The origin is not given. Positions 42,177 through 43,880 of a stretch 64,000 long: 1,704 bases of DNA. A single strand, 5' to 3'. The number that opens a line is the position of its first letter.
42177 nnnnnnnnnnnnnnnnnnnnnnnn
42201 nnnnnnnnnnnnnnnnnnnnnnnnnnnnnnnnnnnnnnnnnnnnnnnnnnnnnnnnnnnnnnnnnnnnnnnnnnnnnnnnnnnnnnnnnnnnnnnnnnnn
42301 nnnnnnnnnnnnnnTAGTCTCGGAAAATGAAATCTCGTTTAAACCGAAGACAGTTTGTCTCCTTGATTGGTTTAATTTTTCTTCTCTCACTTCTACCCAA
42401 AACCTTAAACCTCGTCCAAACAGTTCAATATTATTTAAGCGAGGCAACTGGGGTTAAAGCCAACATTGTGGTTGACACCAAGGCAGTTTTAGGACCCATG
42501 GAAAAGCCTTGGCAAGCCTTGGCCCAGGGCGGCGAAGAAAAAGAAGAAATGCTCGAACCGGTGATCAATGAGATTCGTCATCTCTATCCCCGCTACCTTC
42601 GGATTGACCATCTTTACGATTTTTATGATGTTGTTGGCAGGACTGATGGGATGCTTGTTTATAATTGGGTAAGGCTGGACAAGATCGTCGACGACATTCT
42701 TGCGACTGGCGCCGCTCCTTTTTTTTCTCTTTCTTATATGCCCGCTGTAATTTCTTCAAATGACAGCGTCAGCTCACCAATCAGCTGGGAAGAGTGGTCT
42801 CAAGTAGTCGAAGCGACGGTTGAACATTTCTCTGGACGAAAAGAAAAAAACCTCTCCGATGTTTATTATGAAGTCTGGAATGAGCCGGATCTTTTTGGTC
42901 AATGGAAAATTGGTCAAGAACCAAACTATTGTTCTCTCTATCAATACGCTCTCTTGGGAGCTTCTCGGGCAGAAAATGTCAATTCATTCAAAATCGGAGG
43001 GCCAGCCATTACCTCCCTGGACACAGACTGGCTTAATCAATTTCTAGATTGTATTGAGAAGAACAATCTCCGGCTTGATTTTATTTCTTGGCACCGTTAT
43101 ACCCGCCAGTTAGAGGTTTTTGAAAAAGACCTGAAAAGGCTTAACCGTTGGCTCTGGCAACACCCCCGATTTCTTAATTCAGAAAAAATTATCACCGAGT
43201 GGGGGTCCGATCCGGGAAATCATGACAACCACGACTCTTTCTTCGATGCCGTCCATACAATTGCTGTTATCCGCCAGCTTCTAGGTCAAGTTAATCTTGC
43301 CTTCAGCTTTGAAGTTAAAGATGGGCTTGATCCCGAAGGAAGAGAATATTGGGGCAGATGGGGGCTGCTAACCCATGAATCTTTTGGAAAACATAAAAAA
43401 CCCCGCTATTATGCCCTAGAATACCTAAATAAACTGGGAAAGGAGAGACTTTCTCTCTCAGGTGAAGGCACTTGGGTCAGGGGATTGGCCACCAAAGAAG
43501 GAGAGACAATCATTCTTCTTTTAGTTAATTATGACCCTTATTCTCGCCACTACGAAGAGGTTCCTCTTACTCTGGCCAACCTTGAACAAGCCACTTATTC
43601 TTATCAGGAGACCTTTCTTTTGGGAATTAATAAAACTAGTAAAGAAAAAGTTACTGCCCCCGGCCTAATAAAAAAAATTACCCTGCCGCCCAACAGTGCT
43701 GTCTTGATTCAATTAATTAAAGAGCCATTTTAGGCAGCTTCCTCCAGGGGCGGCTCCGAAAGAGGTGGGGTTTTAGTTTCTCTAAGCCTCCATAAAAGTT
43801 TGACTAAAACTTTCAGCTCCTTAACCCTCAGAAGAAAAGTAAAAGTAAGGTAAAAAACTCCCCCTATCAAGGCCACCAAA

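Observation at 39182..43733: Cohesin–dockerin (cellulosome-like) module in a small-genome bacterium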

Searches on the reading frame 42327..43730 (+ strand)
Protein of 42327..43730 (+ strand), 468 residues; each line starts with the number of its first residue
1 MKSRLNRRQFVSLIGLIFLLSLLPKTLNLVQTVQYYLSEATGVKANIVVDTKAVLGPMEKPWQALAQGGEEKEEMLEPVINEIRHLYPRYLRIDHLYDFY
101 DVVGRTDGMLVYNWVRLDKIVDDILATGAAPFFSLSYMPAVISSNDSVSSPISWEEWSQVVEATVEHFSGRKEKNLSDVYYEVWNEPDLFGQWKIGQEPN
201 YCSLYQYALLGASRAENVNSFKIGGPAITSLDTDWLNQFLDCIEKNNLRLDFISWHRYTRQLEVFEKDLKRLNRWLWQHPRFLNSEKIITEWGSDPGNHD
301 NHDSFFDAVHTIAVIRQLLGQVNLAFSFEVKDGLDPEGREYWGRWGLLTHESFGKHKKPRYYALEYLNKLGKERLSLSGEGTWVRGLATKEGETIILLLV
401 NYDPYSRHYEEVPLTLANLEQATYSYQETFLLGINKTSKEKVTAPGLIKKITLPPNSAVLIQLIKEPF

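Call 3: search_protein_families(library=pfam, proteins=[window:42327-43730:+], max_evalue=1)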
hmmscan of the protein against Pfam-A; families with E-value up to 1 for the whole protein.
window:42327-43730:+ (468 aa): 2 families
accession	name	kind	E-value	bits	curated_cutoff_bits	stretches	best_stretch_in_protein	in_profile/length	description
PF01229.23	Glyco_hydro_39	-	7.6e-30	104.6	26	1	84-378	44-358/472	Glycosyl hydrolases family 39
PF11790.14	Glyco_hydro_cc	-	5.5e-07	29.8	21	1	183-309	71-192/237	Glycosyl hydrolase catalytic core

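Call 4: search_protein_families(library=ncbifam, proteins=[window:42327-43730:+], max_evalue=1)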
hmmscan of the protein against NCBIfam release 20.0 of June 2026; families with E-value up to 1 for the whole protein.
window:42327-43730:+ (468 aa): 1 family
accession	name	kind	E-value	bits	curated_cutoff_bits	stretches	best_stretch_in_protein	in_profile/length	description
TIGR03889.1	nitrile_acc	equivalog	0.0024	17.8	46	1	153-185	23-55/74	nitrile hydratase accessory protein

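Call 18: search_solved_structures(query=window:42327-43730:+, max_evalue=0.01)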
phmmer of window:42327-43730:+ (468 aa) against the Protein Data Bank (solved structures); distinct sequences matched with E-value up to 0.01: 14.
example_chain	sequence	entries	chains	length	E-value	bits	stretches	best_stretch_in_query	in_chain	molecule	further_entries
4m29_A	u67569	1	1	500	1.3e-26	96.5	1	70-258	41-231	Beta-xylosidase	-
6uqj_A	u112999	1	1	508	1.4e-26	96.3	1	77-379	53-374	Beta-xylosidase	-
4ekj_A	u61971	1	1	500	2.2e-26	95.7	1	70-258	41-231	Beta-xylosidase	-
8i0j_A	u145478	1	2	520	4.8e-25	91.3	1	77-258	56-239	Glycoside hydrolase family 39 beta-xylosidase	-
8i0x_B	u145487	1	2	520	4.8e-25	91.3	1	77-258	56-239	Glycoside hydrolase family 39 beta-xylosidase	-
6yyh_A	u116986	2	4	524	1.2e-24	90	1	82-265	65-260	Beta-xylosidase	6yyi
1px8_A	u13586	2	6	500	1.6e-23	86.3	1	101-375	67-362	Beta-xylosidase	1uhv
2bs9_A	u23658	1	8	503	5.1e-22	81.3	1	110-383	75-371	BETA-XYLOSIDASE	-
1w91_A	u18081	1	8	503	5.5e-22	81.2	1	110-382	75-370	BETA-XYLOSIDASE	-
2bfg_A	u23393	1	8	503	3.3e-21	78.7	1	110-383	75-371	BETA-XYLOSIDASE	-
5ndx_A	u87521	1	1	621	4.5e-06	28.8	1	47-228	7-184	Glycosyl hydrolase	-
5z3k_A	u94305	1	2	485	1.1e-05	27.4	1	111-402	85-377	glucosidase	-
5u22_A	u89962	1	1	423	0.0056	18.5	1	168-258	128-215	N2152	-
8uwt_A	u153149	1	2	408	0.0092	17.8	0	170-277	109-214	Possible beta-xylosidase diverged, family 5/39 of glycosyl hydrolases and alpha-amylase C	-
